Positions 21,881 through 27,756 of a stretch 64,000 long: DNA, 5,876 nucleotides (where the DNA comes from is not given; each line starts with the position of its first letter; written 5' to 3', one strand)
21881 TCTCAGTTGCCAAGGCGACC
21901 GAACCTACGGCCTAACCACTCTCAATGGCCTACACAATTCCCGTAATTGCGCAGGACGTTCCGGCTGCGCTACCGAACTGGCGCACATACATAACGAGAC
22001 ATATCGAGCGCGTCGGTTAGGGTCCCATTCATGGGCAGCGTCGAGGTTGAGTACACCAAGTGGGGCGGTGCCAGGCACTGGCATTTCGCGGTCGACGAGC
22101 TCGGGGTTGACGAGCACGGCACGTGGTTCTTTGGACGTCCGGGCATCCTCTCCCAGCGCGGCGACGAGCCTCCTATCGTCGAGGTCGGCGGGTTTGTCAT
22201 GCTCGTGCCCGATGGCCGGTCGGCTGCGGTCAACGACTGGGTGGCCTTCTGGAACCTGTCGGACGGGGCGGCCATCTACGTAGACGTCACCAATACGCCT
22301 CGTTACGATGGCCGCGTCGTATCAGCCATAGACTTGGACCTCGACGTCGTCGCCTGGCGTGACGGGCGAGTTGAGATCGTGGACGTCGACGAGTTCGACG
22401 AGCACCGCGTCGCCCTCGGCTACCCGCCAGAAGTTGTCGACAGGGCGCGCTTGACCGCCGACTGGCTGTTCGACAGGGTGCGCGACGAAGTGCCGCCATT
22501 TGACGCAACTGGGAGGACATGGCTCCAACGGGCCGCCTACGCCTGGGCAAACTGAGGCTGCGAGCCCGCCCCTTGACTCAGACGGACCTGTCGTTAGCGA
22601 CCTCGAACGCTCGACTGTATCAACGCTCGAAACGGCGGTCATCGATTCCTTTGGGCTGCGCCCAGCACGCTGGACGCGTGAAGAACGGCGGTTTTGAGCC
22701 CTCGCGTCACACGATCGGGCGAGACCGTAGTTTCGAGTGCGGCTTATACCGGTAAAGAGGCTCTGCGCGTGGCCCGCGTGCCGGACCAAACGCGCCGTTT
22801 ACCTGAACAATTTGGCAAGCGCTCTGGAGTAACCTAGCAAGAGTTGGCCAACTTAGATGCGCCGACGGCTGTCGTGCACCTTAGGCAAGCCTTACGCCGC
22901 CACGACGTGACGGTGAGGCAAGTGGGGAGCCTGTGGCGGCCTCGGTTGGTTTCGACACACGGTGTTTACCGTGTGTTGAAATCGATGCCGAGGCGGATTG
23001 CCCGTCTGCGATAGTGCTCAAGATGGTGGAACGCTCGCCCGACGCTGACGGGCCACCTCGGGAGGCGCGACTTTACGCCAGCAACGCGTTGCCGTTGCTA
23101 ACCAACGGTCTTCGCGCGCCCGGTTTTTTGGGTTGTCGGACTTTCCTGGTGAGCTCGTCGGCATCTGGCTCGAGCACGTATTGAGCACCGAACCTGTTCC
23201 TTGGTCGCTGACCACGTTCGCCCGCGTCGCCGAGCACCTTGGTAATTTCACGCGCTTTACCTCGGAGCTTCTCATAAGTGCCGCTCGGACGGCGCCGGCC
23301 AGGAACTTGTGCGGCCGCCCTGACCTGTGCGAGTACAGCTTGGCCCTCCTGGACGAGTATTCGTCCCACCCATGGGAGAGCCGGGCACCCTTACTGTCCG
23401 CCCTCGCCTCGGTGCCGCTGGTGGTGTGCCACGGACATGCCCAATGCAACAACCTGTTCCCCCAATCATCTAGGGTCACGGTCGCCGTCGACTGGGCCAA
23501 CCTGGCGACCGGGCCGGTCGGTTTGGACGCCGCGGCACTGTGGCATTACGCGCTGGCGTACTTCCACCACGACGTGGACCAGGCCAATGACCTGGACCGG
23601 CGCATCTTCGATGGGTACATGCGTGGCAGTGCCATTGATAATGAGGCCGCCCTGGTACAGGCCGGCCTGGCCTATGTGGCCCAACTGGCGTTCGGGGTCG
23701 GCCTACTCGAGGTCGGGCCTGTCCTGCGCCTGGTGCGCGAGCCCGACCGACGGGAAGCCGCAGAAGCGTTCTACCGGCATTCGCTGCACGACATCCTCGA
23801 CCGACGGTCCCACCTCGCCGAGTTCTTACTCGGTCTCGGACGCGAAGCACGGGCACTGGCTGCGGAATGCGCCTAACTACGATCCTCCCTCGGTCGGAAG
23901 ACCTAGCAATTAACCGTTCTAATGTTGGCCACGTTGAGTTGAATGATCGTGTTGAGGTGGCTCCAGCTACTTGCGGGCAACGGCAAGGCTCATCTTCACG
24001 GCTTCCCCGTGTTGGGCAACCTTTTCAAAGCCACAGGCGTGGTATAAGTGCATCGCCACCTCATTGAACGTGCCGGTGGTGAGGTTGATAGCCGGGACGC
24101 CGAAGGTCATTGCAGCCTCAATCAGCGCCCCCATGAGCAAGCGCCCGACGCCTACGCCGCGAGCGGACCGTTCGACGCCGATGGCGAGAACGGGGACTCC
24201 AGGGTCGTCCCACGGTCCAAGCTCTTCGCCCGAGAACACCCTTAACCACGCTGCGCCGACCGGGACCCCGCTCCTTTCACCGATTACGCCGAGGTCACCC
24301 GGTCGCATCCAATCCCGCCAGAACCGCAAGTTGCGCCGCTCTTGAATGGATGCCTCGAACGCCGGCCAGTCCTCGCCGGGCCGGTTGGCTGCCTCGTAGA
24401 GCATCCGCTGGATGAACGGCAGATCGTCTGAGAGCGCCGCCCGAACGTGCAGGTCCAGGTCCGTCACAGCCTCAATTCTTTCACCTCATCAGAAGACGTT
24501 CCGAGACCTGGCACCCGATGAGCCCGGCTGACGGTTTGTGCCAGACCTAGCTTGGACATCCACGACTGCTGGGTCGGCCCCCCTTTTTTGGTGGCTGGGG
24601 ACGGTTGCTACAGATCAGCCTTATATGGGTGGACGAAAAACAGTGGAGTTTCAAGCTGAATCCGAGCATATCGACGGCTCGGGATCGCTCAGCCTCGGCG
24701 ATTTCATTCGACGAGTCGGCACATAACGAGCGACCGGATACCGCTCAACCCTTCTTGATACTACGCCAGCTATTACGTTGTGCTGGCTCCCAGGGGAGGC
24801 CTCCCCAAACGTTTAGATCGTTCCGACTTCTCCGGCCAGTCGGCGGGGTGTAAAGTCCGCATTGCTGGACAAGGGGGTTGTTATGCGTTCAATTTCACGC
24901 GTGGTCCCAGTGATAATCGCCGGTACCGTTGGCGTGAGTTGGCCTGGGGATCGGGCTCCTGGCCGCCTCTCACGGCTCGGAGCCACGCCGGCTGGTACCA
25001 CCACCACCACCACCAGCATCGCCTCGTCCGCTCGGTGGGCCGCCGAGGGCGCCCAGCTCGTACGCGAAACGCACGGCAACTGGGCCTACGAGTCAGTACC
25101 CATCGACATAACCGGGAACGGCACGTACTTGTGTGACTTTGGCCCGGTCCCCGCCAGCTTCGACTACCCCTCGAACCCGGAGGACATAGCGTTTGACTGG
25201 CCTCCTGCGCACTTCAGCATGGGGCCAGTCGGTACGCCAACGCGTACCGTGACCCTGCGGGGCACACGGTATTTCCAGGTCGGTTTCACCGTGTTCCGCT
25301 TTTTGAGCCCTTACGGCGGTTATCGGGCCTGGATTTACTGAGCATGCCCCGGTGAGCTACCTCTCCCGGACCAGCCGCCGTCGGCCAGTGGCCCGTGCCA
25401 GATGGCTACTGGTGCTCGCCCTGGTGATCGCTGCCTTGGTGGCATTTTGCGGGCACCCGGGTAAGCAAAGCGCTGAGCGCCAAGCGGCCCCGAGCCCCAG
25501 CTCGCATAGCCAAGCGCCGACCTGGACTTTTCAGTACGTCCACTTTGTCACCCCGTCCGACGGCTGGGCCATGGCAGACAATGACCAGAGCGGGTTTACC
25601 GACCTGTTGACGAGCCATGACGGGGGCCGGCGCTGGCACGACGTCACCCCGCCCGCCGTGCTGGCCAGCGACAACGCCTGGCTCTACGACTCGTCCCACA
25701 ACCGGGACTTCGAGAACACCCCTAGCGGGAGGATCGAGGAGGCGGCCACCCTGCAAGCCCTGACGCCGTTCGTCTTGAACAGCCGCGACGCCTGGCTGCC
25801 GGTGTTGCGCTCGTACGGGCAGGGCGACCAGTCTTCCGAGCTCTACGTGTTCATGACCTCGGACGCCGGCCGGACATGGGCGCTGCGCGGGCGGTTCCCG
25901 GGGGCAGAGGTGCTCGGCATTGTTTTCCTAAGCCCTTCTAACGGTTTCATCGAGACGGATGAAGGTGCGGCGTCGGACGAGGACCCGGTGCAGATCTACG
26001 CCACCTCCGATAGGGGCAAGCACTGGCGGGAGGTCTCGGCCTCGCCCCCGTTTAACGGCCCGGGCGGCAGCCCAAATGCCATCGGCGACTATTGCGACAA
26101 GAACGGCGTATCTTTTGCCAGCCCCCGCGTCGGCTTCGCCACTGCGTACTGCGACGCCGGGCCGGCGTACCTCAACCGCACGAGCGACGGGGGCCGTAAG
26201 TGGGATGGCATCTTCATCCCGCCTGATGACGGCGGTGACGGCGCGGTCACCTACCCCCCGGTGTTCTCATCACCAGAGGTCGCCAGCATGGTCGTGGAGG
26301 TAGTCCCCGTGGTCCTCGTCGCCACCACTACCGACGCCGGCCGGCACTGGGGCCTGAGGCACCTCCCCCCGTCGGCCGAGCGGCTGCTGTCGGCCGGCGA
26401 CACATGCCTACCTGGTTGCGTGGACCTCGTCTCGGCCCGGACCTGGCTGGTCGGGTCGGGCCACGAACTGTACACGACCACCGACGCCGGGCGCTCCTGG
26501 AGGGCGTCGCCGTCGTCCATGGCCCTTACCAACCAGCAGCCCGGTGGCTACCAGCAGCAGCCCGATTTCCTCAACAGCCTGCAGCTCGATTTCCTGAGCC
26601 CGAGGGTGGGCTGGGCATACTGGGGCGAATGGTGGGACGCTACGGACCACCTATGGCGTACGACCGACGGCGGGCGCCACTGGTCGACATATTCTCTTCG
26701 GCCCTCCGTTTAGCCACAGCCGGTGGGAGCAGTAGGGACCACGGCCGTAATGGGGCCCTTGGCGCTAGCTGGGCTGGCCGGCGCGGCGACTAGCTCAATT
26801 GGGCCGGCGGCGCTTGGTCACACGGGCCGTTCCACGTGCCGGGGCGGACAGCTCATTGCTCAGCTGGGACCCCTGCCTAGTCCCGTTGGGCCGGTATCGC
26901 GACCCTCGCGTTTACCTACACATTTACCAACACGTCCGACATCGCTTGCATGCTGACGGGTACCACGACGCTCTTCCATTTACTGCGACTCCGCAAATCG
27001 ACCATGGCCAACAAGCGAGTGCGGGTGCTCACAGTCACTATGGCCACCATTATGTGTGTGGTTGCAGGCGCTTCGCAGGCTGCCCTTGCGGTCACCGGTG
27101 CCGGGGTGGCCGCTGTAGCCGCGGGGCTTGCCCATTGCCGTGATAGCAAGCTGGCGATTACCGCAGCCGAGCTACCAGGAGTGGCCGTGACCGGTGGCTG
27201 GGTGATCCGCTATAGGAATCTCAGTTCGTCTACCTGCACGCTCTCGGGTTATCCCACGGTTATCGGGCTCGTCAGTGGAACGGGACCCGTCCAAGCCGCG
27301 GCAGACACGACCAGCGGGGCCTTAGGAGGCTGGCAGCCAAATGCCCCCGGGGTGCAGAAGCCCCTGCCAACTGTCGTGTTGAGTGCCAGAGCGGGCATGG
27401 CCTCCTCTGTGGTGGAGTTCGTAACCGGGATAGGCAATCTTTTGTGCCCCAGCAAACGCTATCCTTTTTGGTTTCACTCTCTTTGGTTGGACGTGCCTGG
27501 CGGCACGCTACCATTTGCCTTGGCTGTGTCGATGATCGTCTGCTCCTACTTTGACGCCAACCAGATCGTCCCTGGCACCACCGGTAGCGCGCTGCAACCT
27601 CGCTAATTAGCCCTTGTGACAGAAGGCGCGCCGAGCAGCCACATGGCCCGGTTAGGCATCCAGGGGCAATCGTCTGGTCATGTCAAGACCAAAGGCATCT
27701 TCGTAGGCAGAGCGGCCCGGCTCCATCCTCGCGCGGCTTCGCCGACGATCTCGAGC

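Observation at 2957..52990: Four direct copies of a tRNA-Arg(ACG) 3' half define a tandem array of islands with two alternating end types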

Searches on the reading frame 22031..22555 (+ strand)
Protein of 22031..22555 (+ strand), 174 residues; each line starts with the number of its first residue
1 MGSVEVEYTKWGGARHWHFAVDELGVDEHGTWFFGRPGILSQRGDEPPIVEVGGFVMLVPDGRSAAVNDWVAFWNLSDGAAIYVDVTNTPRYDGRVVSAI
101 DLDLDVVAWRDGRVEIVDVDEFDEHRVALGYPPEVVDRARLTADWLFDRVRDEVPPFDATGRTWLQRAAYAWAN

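Call 33: search_protein_families(library=pfam, proteins=[window:22031-22555:+], max_evalue=0.01)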
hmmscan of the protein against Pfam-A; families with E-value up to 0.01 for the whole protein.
window:22031-22555:+ (174 aa): 1 family
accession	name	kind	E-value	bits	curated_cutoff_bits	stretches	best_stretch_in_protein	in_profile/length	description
PF04167.18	DUF402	-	2.4e-12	47.3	23.9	1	68-122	14-68/68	Protein of unknown function (DUF402)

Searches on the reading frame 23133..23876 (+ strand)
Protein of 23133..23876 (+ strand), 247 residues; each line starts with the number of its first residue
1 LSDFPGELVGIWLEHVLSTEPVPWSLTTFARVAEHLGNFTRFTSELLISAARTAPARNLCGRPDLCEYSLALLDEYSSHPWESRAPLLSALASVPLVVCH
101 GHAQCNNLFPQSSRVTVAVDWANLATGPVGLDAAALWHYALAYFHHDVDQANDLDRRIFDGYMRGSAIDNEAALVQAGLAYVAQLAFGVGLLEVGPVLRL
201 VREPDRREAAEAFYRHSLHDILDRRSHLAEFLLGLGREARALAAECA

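Call 33: search_protein_families(library=pfam, proteins=[window:23133-23876:+], max_evalue=0.01)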
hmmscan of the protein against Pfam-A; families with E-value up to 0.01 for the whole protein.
window:23133-23876:+ (247 aa): 1 family
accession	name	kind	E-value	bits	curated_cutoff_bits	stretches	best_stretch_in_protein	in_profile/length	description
PF01636.29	APH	-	0.00015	22.1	23.2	1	47-142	124-211/239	Phosphotransferase enzyme family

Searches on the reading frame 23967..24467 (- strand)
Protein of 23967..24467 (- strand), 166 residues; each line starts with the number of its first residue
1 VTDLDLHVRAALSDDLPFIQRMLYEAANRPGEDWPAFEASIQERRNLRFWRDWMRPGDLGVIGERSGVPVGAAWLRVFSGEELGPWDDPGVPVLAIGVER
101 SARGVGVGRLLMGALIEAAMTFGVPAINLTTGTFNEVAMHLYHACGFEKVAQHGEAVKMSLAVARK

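Call 33: search_protein_families(library=pfam, proteins=[window:23967-24467:-], max_evalue=0.01)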
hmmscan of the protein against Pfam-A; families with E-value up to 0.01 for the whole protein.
window:23967-24467:- (166 aa): 4 families
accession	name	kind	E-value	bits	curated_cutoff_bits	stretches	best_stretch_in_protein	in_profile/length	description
PF00583.31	Acetyltransf_1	-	1.3e-13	51.6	20.7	1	34-147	9-116/116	Acetyltransferase (GNAT) family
PF13508.13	Acetyltransf_7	-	5.2e-07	30.4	27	1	64-149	9-84/84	Acetyltransferase (GNAT) domain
PF13673.13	Acetyltransf_10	-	0.0037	17.7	23.6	1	98-155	59-115/128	Acetyltransferase (GNAT) domain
PF08445.16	FR47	-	0.0082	16.6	22.1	0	95-151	26-81/86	FR47-like protein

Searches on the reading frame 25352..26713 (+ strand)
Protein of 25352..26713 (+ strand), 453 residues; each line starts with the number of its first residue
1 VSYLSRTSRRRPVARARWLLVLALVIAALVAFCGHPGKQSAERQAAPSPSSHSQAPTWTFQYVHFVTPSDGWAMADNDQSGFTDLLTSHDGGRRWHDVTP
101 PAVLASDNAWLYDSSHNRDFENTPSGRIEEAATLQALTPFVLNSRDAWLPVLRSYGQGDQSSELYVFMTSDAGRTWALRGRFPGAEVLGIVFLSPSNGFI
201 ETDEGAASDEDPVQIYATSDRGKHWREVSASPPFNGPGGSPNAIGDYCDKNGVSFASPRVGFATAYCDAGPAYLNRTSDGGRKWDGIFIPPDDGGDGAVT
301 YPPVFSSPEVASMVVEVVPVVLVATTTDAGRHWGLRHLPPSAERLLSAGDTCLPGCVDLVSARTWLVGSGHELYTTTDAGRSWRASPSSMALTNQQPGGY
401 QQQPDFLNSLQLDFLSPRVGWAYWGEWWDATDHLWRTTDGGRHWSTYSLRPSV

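Call 33: search_protein_families(library=pfam, proteins=[window:25352-26713:+], max_evalue=0.01)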
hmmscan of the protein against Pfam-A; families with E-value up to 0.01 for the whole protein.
window:25352-26713:+ (453 aa): 4 families
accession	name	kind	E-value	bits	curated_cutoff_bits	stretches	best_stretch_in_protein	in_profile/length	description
PF14870.12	PSII_BNR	-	1.1e-07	31.9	27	0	323-398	40-105/303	Photosynthesis system II assembly factor YCF48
PF15902.12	Sortilin-Vps10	-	9e-07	28.5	33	0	166-236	3-68/446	Sortilin, neurotensin receptor 3,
PF24316.1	Tli3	-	8e-06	26.7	27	0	158-177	78-97/129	T6SS Tli3 immunity protein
PF02012.26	BNR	-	1.1e-05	25.1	27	0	374-384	1-11/12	BNR/Asp-box repeat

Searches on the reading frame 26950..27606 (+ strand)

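Call 39: search_protein_families(library=pfam, proteins=[window:26950-27606:+], max_evalue=0.01)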
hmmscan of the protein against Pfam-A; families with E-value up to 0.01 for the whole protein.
window:26950-27606:+ (218 aa): 1 family
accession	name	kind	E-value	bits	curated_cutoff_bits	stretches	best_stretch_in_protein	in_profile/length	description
PF14016.12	DUF4232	-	8.8e-07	29.6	27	1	63-124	1-61/129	Domain of unknown function (DUF4232)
